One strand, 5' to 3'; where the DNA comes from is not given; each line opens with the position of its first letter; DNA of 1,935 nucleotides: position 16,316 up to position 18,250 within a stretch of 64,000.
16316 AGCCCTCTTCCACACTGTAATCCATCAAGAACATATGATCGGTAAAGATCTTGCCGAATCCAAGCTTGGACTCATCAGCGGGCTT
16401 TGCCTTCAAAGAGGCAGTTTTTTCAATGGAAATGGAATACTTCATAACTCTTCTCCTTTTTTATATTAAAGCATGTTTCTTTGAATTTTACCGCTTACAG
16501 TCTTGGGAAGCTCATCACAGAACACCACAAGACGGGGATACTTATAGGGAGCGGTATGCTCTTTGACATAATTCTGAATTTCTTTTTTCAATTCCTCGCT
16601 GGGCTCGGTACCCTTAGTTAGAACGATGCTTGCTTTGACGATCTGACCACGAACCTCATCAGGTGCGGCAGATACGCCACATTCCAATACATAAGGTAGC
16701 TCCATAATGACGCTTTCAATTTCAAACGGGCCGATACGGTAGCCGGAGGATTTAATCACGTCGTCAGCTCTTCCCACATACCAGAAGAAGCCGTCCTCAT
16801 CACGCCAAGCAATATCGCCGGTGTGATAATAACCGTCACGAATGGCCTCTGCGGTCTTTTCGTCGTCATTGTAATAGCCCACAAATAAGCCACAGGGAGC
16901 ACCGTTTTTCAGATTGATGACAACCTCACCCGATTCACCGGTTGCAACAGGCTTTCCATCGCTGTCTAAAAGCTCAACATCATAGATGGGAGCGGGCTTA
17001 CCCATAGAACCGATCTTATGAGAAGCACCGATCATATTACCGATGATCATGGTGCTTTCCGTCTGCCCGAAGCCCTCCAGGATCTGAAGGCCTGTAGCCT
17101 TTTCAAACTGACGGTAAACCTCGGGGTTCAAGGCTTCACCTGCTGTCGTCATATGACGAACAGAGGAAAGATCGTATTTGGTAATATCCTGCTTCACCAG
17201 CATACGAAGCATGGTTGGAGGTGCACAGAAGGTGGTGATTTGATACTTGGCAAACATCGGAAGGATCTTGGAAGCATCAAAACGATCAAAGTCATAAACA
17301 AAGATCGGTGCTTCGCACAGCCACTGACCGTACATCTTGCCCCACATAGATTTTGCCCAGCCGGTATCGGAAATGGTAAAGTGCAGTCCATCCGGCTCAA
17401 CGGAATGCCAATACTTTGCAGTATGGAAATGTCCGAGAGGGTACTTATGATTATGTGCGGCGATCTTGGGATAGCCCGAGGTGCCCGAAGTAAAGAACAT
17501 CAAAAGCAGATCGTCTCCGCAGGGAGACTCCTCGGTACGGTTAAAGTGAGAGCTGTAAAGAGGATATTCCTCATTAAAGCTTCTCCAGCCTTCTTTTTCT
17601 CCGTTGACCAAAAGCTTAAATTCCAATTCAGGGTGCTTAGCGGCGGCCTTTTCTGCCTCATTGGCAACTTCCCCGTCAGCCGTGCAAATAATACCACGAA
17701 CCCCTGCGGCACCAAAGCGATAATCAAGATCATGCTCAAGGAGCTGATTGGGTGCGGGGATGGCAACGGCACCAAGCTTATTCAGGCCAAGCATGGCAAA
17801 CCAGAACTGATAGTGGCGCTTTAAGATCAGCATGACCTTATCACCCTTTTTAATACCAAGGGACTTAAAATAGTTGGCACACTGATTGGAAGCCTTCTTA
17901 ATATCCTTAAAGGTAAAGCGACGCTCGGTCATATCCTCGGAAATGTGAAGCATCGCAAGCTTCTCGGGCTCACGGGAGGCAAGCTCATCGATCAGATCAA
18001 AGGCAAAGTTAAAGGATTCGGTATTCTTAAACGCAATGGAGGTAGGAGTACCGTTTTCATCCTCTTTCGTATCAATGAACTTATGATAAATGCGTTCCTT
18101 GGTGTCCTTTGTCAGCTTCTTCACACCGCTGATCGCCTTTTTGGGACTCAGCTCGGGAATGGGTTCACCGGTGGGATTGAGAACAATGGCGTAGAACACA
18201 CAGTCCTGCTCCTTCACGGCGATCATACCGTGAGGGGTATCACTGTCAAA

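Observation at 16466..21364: Complete PuuR-like HTH-cupin regulator modules fused to acyl-CoA synthetases (possible trigger enzymes)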

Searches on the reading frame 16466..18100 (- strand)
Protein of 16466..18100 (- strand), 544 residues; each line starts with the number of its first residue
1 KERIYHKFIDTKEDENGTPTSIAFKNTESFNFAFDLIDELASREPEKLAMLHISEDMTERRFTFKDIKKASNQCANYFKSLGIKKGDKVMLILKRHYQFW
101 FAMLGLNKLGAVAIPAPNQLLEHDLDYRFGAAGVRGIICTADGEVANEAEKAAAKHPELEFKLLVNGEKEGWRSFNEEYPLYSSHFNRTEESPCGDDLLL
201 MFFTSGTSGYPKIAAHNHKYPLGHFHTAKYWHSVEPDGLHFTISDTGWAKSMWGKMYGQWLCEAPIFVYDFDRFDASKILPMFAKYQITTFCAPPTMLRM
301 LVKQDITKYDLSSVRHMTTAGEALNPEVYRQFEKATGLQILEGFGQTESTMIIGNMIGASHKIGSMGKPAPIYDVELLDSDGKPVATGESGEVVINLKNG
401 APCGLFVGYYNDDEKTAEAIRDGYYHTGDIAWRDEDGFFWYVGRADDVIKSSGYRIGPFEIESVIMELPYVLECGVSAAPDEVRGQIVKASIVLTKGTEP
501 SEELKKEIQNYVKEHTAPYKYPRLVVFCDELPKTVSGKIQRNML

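Call 20: search_solved_structures(query=window:16466-18100:-, max_evalue=1e-30)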
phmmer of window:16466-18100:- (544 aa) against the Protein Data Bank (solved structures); distinct sequences matched with E-value up to 1e-30: 78 (the best 60 are shown).
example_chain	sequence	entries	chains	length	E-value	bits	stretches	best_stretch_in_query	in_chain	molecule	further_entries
3etc_A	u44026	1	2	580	1.5e-185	621.2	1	27-541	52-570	AMP-binding protein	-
8biq_D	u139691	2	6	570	2e-109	369.9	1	27-541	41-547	4-hydroxybutyrate--CoA ligase 1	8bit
2wd9_A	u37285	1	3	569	1.1e-100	341.1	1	29-542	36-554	ACYL-COENZYME A SYNTHETASE ACSM2A, MITOCHONDRIAL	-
2vze_A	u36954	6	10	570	1.1e-100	341.1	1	29-542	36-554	ACYL-COENZYME A SYNTHETASE ACSM2A, MITOCHONDRIAL | Acyl-coenzyme A synthetase ACSM2A, mitochondrial precursor | Acyl-coenzyme A synthetase ACSM2A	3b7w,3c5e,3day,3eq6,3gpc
9g79_B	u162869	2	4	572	4.4e-81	276.4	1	23-544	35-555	Acetyl-coenzyme A synthetase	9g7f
5u2a_A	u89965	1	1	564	5.2e-72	246.5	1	46-543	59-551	AMP-dependent synthetase and ligase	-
4wv3_A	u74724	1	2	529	4e-64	220.4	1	58-542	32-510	Anthranilate-CoA ligase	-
8rpk_A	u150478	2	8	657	2.2e-60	208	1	29-543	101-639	Acetate--CoA ligase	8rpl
7kds_A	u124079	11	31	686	1.4e-57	198.9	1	30-544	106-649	Acetyl-coenzyme A synthetase 2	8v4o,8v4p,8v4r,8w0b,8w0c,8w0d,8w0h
2p2b_A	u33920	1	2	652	2.9e-52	181.3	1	191-544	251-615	Acetyl-coenzyme A synthetase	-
2p2m_A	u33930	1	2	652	9.1e-52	179.6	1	21-544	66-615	Acetyl-coenzyme A synthetase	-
2p2f_A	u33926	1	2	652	1.1e-51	179.4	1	191-544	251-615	Acetyl-coenzyme A synthetase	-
5jrh_A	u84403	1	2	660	1.2e-51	179.3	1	191-544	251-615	Acetyl-coenzyme A synthetase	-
1pg3_A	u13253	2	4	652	1.3e-51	179.1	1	191-544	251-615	acetyl-CoA synthetase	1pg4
2p2q_A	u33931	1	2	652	1.5e-51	178.9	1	191-544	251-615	Acetyl-coenzyme A synthetase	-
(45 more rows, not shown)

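Call 73: search_solved_structures(query=window:16466-18100:-, max_evalue=1e-150, show_alignments=1)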
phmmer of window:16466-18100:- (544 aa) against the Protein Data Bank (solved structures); distinct sequences matched with E-value up to 1e-150: 1.
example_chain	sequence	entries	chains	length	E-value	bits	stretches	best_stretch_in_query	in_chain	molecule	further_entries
3etc_A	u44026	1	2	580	1.5e-185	621.2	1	27-541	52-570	AMP-binding protein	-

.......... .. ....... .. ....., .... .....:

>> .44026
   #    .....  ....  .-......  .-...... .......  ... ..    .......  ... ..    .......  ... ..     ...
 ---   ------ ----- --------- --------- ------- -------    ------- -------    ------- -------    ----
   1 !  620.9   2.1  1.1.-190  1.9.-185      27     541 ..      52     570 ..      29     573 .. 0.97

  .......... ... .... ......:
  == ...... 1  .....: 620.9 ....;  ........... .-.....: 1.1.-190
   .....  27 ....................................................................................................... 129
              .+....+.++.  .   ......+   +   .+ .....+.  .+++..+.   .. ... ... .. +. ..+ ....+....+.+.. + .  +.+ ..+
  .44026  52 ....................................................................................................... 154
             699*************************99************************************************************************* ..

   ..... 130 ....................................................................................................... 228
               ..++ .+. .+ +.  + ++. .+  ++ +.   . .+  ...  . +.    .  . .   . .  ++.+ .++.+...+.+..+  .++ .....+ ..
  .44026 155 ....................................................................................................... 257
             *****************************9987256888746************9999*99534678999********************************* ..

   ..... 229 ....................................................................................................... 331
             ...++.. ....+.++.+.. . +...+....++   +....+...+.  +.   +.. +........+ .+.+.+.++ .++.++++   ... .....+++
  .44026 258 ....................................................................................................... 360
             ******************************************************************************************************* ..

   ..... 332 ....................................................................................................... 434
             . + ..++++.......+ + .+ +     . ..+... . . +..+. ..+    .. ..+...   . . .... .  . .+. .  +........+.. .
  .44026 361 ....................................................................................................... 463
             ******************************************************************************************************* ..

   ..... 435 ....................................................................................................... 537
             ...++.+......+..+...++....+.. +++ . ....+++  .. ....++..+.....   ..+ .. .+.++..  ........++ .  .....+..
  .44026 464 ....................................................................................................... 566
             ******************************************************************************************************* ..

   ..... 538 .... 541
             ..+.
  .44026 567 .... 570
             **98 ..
